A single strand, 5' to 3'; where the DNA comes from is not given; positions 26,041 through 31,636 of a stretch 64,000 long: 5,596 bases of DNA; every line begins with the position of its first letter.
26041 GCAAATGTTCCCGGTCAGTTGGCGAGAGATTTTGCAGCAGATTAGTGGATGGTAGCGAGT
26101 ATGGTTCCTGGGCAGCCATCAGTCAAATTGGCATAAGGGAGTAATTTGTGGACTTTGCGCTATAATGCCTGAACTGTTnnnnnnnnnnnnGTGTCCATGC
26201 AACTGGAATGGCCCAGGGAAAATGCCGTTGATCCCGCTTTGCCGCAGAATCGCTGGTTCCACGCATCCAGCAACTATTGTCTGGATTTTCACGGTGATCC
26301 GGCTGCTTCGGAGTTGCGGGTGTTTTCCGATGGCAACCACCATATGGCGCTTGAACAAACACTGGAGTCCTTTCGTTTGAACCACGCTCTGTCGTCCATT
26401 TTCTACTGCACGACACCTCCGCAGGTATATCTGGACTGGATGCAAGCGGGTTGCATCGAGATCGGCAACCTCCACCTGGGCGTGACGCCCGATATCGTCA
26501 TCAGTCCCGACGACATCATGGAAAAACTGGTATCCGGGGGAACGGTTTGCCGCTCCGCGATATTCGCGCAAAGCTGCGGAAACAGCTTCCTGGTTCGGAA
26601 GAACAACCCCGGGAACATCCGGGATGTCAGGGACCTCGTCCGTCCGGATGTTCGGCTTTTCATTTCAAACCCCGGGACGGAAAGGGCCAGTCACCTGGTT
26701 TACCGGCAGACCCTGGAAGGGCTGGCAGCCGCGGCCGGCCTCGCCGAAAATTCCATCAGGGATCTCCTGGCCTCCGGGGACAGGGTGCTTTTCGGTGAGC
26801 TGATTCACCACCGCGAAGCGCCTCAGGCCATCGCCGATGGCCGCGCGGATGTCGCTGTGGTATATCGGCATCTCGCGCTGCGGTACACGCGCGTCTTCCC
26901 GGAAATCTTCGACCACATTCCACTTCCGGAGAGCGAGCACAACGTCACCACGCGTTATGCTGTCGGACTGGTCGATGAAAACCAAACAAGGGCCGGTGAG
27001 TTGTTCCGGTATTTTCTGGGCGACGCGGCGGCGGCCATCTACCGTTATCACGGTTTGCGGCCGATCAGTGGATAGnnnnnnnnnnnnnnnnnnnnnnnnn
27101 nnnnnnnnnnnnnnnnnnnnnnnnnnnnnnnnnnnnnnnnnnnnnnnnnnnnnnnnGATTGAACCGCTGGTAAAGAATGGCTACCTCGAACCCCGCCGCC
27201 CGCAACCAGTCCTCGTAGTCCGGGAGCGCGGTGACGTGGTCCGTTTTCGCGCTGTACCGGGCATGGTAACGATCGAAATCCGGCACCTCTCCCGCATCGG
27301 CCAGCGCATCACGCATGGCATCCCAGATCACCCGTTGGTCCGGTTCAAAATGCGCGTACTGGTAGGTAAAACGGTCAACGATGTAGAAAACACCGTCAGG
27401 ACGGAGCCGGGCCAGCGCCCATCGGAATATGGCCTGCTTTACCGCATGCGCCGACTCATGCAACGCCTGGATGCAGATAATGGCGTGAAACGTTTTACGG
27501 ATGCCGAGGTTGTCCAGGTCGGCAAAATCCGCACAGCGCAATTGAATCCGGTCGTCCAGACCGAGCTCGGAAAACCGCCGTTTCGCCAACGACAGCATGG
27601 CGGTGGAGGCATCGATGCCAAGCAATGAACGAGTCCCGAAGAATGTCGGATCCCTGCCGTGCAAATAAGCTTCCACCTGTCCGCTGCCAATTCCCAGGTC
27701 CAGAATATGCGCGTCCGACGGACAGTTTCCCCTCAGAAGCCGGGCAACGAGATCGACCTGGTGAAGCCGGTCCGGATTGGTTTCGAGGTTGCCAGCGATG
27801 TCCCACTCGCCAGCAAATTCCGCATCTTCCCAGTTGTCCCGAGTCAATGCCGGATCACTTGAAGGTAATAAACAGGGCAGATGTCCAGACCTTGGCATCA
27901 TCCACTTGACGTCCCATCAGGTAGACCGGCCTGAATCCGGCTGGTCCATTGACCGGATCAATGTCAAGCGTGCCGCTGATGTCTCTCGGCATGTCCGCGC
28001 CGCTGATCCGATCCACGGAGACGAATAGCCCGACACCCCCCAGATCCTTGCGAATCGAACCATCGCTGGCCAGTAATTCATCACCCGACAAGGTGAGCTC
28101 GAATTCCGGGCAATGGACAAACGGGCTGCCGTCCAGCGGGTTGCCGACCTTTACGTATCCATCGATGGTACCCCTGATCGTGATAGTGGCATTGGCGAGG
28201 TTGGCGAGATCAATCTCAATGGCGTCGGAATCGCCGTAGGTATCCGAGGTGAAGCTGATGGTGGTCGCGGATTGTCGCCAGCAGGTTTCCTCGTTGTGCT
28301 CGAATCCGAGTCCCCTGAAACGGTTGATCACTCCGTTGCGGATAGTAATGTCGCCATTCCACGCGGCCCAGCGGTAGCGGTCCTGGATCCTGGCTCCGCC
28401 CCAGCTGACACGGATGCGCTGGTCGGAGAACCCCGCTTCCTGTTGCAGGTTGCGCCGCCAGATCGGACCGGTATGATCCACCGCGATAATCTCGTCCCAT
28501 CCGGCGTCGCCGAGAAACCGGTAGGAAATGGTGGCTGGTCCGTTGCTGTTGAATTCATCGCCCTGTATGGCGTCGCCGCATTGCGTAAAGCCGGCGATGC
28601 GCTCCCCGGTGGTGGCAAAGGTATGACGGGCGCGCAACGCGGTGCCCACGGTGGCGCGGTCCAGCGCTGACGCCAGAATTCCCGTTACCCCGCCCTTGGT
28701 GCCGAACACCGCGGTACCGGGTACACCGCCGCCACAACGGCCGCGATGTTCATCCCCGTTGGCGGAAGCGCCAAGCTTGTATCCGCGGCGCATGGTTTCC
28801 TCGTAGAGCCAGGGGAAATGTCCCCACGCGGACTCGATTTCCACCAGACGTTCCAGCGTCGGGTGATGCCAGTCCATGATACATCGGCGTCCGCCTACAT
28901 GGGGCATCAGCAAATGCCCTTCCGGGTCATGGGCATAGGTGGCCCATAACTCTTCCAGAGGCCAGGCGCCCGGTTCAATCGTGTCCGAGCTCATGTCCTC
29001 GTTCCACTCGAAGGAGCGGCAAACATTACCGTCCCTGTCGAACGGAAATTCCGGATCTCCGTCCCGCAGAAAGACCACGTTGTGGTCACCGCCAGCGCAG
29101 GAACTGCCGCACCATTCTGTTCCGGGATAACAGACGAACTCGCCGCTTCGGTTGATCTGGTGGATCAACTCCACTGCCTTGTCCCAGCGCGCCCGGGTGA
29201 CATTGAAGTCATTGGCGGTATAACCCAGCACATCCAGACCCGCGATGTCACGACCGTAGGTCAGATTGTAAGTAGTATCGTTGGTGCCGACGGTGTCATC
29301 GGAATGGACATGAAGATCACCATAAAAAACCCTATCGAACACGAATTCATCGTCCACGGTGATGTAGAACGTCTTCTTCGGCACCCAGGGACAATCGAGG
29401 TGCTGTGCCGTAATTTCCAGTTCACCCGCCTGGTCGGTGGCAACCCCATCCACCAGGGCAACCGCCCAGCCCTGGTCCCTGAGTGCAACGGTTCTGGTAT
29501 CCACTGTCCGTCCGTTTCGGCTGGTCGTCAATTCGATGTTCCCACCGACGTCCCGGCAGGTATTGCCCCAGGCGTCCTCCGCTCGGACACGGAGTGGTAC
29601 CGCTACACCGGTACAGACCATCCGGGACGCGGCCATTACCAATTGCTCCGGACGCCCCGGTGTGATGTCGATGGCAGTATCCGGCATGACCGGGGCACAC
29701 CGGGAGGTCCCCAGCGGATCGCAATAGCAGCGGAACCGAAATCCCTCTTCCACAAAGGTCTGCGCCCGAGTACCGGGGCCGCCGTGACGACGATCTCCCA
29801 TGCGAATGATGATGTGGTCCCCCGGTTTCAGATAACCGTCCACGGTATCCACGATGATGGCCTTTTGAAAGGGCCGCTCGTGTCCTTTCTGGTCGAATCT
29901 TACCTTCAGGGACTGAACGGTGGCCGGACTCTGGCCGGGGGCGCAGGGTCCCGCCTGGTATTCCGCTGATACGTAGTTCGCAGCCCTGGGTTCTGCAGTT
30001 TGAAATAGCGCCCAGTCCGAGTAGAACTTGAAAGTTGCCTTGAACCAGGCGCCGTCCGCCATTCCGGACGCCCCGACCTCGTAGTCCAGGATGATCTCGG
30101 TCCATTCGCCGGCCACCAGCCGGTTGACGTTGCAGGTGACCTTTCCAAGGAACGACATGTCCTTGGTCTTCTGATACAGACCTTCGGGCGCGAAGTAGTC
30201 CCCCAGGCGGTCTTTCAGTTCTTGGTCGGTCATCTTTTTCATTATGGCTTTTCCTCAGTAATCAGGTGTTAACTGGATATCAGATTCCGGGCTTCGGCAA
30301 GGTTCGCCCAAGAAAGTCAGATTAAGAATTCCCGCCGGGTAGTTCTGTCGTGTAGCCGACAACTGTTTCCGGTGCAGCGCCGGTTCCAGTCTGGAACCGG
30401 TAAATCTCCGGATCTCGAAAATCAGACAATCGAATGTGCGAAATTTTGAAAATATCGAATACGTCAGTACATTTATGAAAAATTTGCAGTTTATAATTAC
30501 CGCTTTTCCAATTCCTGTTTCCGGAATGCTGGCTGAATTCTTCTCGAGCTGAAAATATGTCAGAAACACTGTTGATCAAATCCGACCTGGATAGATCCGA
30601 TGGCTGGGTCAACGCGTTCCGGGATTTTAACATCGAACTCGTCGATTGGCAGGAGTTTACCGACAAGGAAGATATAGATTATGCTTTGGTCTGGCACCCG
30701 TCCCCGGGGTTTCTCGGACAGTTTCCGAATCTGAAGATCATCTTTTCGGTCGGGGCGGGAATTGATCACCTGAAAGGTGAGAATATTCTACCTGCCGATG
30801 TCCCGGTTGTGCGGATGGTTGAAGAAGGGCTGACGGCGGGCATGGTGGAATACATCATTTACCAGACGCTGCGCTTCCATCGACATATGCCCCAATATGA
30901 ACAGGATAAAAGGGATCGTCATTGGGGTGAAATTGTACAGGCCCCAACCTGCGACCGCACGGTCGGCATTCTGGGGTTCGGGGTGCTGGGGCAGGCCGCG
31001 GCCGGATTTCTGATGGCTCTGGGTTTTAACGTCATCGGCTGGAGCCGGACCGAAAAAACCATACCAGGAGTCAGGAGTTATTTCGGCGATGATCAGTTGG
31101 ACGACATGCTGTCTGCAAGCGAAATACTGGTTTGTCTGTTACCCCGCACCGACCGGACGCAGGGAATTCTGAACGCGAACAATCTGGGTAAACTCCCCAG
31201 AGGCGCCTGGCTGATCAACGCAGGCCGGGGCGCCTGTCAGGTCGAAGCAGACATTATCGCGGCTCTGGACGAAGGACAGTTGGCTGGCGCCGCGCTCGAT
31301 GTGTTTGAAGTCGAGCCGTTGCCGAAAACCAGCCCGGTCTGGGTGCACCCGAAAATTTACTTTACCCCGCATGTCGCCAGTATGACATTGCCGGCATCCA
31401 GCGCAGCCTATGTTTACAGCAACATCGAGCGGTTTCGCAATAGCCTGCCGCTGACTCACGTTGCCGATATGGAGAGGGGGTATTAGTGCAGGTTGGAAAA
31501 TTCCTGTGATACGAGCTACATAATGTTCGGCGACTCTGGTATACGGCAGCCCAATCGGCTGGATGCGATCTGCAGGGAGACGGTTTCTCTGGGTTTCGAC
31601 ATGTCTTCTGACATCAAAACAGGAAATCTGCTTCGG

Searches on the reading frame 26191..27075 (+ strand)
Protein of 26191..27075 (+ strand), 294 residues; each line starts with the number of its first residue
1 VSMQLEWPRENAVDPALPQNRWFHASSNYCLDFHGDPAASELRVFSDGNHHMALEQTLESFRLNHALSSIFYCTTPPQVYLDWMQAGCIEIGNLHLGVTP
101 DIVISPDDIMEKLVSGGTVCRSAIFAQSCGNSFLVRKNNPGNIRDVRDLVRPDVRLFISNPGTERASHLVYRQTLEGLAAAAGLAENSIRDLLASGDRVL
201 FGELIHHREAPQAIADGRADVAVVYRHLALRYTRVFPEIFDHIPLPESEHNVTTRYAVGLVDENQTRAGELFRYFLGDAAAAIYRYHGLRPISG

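Call 48: search_protein_families(library=pfam, proteins=[window:26191-27075:+], max_evalue=0.00001)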
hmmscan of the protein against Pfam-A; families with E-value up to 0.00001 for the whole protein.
window:26191-27075:+ (294 aa): 2 families
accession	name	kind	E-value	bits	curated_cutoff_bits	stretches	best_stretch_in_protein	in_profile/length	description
PF13531.11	SBP_bac_11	-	8.6e-19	68.6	25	1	97-290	45-227/227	Bacterial extracellular solute-binding protein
PF12727.12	PBP_like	-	3.1e-06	26.9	27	1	132-231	72-157/193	PBP superfamily domain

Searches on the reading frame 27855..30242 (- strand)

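Call 48: search_protein_families(library=pfam, proteins=[window:27855-30242:-], max_evalue=0.00001)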
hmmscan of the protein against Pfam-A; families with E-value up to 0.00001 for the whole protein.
window:27855-30242:- (795 aa): 1 family
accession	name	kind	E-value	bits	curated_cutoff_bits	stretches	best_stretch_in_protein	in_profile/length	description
PF12228.14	DUF3604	-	4.8e-08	32.3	20.4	0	515-570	376-431/591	Protein of unknown function (DUF3604)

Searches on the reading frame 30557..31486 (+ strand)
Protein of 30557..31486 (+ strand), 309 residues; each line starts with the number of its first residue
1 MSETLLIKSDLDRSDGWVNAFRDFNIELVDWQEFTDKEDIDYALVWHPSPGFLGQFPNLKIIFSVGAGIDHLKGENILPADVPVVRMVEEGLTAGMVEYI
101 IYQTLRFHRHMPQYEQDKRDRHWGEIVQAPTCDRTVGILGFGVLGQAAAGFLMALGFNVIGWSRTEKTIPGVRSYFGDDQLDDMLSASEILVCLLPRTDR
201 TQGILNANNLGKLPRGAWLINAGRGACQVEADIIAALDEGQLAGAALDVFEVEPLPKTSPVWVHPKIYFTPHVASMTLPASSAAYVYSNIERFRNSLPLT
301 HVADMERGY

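Call 48: search_protein_families(library=pfam, proteins=[window:30557-31486:+], max_evalue=0.00001)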
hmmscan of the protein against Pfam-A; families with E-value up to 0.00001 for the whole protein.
window:30557-31486:+ (309 aa): 1 family
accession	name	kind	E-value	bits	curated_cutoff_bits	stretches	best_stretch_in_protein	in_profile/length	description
PF02826.25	2-Hacid_dh_C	-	3.1e-46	157.4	25.1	1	104-274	4-178/178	D-isomer specific 2-hydroxyacid dehydrogenase, NAD binding domain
